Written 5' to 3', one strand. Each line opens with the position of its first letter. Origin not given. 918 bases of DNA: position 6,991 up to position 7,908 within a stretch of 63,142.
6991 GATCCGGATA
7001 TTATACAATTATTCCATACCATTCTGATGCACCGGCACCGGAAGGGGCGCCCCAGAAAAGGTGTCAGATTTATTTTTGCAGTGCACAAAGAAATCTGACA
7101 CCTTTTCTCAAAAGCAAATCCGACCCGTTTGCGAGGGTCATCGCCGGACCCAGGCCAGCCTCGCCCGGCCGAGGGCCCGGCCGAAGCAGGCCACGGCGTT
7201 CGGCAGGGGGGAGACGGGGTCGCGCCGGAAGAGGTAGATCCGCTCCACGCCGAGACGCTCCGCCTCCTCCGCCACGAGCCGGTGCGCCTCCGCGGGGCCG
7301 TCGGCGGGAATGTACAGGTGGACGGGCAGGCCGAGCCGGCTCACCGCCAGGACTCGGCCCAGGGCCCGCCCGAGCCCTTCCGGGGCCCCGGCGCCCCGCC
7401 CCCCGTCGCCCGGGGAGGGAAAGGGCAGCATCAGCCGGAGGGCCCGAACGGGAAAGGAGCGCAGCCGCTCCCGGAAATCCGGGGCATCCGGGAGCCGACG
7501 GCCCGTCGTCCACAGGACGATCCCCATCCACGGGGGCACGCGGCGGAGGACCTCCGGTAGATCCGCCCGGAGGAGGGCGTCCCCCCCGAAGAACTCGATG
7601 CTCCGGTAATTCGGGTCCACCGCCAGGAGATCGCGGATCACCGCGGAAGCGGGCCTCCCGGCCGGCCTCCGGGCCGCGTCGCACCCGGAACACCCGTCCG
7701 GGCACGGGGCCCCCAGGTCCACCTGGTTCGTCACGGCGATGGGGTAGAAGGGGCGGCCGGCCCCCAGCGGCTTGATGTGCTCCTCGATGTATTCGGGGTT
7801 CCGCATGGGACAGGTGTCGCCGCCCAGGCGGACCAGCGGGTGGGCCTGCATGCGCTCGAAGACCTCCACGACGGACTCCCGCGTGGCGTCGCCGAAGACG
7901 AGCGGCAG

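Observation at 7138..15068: ACP-less KS + Cys-less KS partner + acyl-AMP ligase + ACAD + two radical-SAM enzymes in one coupled string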

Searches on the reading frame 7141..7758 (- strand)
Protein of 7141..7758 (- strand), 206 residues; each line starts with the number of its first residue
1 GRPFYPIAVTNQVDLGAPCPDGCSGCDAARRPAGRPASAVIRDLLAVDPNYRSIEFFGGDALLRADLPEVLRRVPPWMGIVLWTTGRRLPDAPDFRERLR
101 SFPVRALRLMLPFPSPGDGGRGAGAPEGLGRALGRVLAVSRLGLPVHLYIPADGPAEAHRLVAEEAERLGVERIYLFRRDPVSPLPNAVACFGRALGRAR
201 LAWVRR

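Call 80: search_protein_representatives(protein=window:7141-7758:-)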
Query: 206 residues. Proteins with E-value up to 0.001 (for the whole library): 25; up to 1e-10: 18; up to 1e-30: 5. The best 25 are listed.
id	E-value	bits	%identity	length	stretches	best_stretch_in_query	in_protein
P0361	4.2e-49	183.5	42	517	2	2-206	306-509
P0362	2.0e-46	174.7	68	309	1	1-130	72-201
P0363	7.5e-45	169.6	42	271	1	2-204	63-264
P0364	5.3e-40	153.7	48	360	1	2-205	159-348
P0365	1.9e-34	135.6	44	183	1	39-206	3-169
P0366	9.0e-26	107.2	33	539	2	2-205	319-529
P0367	2.9e-21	92.5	30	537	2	2-203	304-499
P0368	1.1e-19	87.3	29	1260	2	3-204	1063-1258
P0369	7.3e-19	84.6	44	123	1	97-205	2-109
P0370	2.8e-18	82.7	29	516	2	2-204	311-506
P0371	3.0e-18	82.6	40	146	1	69-205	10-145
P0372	2.6e-16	76.3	31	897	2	2-206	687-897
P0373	6.3e-16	75.0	38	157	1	48-204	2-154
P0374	1.6e-15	73.7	41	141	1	78-206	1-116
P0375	1.1e-14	71.0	26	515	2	2-206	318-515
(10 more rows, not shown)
